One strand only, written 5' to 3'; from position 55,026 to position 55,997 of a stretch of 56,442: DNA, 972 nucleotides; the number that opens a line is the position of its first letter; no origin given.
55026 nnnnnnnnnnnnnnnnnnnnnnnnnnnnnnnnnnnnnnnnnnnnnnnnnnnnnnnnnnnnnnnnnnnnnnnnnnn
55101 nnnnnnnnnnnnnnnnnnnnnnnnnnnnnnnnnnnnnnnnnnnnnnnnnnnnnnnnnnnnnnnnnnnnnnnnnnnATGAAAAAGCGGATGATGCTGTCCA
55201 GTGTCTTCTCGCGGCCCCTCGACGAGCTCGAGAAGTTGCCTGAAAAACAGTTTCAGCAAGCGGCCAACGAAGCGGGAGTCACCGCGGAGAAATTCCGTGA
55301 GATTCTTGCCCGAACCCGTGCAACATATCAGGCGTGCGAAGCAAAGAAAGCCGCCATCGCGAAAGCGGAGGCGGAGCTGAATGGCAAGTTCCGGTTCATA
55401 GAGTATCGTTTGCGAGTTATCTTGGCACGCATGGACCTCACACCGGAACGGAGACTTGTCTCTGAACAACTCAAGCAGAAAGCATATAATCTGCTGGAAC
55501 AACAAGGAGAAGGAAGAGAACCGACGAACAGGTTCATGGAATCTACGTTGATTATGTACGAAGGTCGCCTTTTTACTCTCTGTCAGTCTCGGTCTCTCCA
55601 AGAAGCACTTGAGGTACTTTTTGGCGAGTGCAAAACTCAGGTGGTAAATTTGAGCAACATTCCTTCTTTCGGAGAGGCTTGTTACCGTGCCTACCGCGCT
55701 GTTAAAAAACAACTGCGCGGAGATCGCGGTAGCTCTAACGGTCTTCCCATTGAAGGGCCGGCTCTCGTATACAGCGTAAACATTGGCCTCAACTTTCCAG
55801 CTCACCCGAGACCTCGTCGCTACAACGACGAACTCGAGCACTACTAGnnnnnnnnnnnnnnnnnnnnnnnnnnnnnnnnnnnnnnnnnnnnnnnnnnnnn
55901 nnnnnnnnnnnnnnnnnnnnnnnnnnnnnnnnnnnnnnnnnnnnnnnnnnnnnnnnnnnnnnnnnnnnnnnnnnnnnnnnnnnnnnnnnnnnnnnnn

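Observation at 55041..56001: A 70-bp duplication of the miaA 3' end brackets an inserted gene, resembling an integration scar without a recombinase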

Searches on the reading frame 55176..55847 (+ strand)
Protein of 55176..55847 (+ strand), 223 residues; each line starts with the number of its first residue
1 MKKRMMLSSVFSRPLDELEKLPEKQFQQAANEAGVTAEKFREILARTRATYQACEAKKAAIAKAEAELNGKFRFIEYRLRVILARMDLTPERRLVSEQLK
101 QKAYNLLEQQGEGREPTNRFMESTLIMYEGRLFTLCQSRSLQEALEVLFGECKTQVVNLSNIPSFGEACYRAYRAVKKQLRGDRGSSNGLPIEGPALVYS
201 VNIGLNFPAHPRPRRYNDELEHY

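Call 6: search_protein_families(library=pfam, proteins=[window:55176-55847:+], max_evalue=0.1)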
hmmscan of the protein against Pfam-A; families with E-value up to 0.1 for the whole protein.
window:55176-55847:+ (223 aa): 1 family
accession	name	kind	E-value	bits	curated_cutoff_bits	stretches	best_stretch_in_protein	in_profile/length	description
PF14301.12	DUF4376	-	0.025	15.5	25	0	41-65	74-98/106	Domain of unknown function (DUF4376)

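Call 7: search_protein_families(library=phrogs, proteins=[window:55176-55847:+], max_evalue=0.1)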
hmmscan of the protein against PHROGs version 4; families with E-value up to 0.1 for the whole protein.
window:55176-55847:+ (223 aa): 2 families
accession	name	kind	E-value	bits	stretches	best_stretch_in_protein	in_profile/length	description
phrog_8776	-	unknown function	0.0044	17.9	1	37-106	3-72/207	-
phrog_31239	-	unknown function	0.007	17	1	70-107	71-108/181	-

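Call 9: find_homologous_proteins(query=window:55176-55844:+, max_evalue=0.01)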
Query window:55176-55844:+ (223 aa): 3 proteins with E <= 0.01 among 536 candidates.
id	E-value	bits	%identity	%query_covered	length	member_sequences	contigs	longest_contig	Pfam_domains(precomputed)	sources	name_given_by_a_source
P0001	2.8e-141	486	100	100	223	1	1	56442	-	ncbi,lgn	-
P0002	4.7e-90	319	75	87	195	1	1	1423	-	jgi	jgi:hypothetical protein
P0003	1.4e-72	262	57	98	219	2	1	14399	-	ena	-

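Call 10: find_encoding_contigs(protein=window:55176-55844:+, flank=10000, max_places=10)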
Protein window:55176-55844:+ (223 aa): 2 contigs read that carry it; 2 places shown.
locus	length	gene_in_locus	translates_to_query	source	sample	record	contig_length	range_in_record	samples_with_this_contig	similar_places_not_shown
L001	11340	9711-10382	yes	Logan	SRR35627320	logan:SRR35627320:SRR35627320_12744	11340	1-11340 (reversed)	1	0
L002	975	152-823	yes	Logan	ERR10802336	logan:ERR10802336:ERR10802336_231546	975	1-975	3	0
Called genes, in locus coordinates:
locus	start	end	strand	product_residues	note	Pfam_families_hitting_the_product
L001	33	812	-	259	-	-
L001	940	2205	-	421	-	PF02403:Seryl_tRNA_N, PF00587:tRNA-synt_2b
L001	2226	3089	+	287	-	PF02481:DNA_processg_A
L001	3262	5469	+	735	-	PF01751:Toprim, PF13662:Toprim_4 (faint), PF01131:Topoisom_bac, PF01396:Zn_ribbon_Top1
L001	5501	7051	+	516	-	PF13328:HD_4, PF01966:HD (weak), PF04607:RelA_SpoT, PF02824:TGS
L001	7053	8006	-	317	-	PF02195:ParB_N, PF17762:HTH_ParB, PF23552:ParB_C (weak)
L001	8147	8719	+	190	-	PF14528:LAGLIDADG_3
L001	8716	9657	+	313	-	PF01745:IPT, PF01715:IPPT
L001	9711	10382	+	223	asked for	-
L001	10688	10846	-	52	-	PF00471:Ribosomal_L33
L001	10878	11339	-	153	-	?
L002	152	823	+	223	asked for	-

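Call 11: find_encoding_contigs(protein=P0003, flank=10000)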
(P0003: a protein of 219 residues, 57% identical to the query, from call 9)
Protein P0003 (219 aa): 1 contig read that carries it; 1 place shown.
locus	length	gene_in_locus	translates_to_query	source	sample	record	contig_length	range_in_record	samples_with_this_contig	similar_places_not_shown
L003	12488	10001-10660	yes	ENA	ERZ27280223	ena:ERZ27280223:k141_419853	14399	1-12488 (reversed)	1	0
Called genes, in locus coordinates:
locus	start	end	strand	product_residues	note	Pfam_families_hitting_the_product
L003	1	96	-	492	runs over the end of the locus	PF00239:Resolvase, PF07508:Recombinase, PF13408:Zn_ribbon_recom (weak)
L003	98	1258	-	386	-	PF02086:MethyltransfD12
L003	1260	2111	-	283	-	-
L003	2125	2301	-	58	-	PF12728:HTH_17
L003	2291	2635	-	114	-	-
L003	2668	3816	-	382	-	-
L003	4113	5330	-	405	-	-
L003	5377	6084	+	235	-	PF09509:Hypoth_Ymh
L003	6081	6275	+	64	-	-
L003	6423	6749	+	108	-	-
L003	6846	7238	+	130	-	-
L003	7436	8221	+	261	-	-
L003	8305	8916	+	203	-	PF01928:CYTH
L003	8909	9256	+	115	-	-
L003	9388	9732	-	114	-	PF24963:DUF7768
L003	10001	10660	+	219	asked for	-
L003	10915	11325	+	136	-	-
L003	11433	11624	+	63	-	-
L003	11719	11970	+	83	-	PF13376:OmdA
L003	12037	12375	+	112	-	PF19698:DUF6197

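Call 12: find_encoding_contigs(protein=P0002, flank=10000)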
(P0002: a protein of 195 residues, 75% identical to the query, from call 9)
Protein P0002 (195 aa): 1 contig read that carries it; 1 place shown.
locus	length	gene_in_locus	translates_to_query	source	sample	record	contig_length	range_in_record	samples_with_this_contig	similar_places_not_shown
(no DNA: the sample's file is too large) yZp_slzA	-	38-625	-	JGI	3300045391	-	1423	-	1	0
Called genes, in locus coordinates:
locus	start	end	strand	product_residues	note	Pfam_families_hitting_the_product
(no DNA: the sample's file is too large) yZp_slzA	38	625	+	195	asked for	-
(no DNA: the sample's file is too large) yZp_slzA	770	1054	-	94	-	-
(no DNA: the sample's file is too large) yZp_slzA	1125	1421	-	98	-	?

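Call 34: find_related_loci(query=A1, collection=viral_contigs, flank=10000)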
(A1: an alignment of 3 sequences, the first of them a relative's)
Query A1 (223 aa) in viral_contigs; peptide patterns used: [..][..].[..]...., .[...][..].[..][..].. (x = any residue, [..] = any of these).
120 stretches matched a pattern, but none encodes a relative of the query by tblastn (E <= 1e-3).

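Call 35: find_related_loci(query=A1, collection=metagenome_contigs, flank=10000)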
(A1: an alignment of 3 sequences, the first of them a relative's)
Query A1 (223 aa) in metagenome_contigs; peptide patterns used: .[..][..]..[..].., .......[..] (x = any residue, [..] = any of these).
600 stretches matched a pattern, but none encodes a relative of the query by tblastn (E <= 1e-3).

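Call 45: predict_structure(alignment_id=A1)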
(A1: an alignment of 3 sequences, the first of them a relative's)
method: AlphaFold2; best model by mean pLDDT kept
length: 223 residues; sequences in the alignment: 3
mean_pLDDT: 50.2   pTM: 0.28
mean pLDDT of the five models: 50.2, 48.6, 48.5, 48.3, 47.4
residues with pLDDT >= 90: 0; 70-90: 44; 50-70: 44; < 50: 135
segments of 3 or more residues with pLDDT < 50: 1-10, 68-93, 100-104, 106-126, 158-223
pLDDT, mean of each block of 10 residues (from residue 1): 38 69 82 79 78 71 56 39 41 48 46 41 48 55 60 51 44 45 34 28 25 33 34
secondary structure, 60 per line:
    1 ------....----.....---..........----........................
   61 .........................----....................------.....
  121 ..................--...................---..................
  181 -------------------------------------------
elements in order: H7-10 H15-19 H23-32 H37-85 H90-109 H116-138 H141-159 H163-180

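Call 49: search_protein_families(library=padloc, proteins=[window:55176-55844:+, P0003], max_evalue=0.1)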
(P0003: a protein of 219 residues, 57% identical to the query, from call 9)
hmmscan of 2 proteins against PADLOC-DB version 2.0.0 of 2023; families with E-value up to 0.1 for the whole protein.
window:55176-55844:+ (223 aa): 0 families

P0003 (219 aa): 0 families

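Call 50: search_solved_structures(query=A1, max_evalue=1)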
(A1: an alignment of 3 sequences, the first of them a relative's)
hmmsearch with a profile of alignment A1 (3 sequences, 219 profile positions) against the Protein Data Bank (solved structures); distinct sequences matched with E-value up to 1: 6.
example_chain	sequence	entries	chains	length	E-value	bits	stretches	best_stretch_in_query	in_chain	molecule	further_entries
5iww_D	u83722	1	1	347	0.033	16.9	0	108-149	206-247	PLS9-PPR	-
5gox_A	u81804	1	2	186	0.58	12.9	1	93-153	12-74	DNA repair protein RAD50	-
8k9z_A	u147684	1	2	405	0.84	12.3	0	7-93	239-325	RDTND-RID CBD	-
8ka1_A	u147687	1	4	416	0.87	12.3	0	7-93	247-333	RDTND-RID CBD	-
8ka2_A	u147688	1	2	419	0.88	12.3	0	7-93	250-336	RDTND-RID CBD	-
8ka0_A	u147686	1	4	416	0.89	12.3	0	7-93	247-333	RDTND-RID CBD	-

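Call 51: search_protein_families(library=phrogs, proteins=[L003:98-1258:-, L003:1260-2111:-, L003:2668-3816:-, L003:4113-5330:-, L003:5377-6084:+, L003:7436-8221:+, L003:8305-8916:+, L003:9388-9732:-, L003:10915-11325:+, L003:12037-12375:+], max_evalue=0.001)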
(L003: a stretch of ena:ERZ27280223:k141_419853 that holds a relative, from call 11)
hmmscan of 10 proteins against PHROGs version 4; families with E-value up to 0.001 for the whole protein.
L003:98-1258:- (386 aa): 2 families
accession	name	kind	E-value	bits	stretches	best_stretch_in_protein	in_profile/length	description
phrog_27806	-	other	5.8e-27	95.3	1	19-367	51-377/798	DNA methyltransferase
phrog_757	-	other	0.00036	20.7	1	43-99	16-63/247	DNA methyltransferase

L003:1260-2111:- (283 aa): 0 families

L003:2668-3816:- (382 aa): 0 families

L003:4113-5330:- (405 aa): 0 families

L003:5377-6084:+ (235 aa): 0 families

L003:7436-8221:+ (261 aa): 0 families

L003:8305-8916:+ (203 aa): 0 families

L003:9388-9732:- (114 aa): 1 family
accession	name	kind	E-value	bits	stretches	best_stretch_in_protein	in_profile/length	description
phrog_355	-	DNA, RNA and nucleotide metabolism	1.3e-13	52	1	1-110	72-179/249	nucleoside 2-deoxyribosyltransferase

L003:10915-11325:+ (136 aa): 0 families

L003:12037-12375:+ (112 aa): 0 families

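Call 53: search_protein_representatives(alignment_id=A1)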
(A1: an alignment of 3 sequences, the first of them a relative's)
Query: 3 sequences, 219 profile positions. Proteins with E-value up to 0.001 (for the whole library): 18; up to 1e-10: 12; up to 1e-30: 7. The best 18 are listed.
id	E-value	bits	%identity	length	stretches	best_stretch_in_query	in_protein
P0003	2.5e-123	426.0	-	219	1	1-219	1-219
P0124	3.5e-44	167.3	-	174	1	4-174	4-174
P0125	1.4e-38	149.0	-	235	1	3-209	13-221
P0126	1.3e-34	136.1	-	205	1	19-219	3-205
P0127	9.8e-34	133.1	-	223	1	5-217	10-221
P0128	1.9e-32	128.9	-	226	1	4-217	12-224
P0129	3.2e-31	124.9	-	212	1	8-218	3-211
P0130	5.3e-26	107.8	-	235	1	6-217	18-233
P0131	2.6e-21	92.5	-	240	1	7-217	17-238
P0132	8.4e-21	90.9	-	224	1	6-219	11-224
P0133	3.0e-15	72.7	-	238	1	10-219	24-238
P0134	3.0e-12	62.9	-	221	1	5-219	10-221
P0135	4.0e-07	46.1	-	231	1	17-218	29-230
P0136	4.8e-07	45.9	-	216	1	12-218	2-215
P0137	1.8e-06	44.0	-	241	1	7-219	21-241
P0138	3.2e-06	43.2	-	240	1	7-178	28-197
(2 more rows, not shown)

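Call 55: find_homologous_proteins(query=A3, max_evalue=0.001)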
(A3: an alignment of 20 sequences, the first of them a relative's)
Query A3 (20 sequences) (223 aa, profile of the alignment): 5 proteins with E <= 0.001 among 6426 candidates.
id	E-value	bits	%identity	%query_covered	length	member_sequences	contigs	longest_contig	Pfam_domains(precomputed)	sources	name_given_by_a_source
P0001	1.6e-79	285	100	100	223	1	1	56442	-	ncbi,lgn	-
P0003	3.7e-75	270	57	98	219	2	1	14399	-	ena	-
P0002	8.8e-67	243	75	87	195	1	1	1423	-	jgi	jgi:hypothetical protein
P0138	2.7e-59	219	45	5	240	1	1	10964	-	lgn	-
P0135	3.0e-58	215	23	94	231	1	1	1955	-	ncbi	-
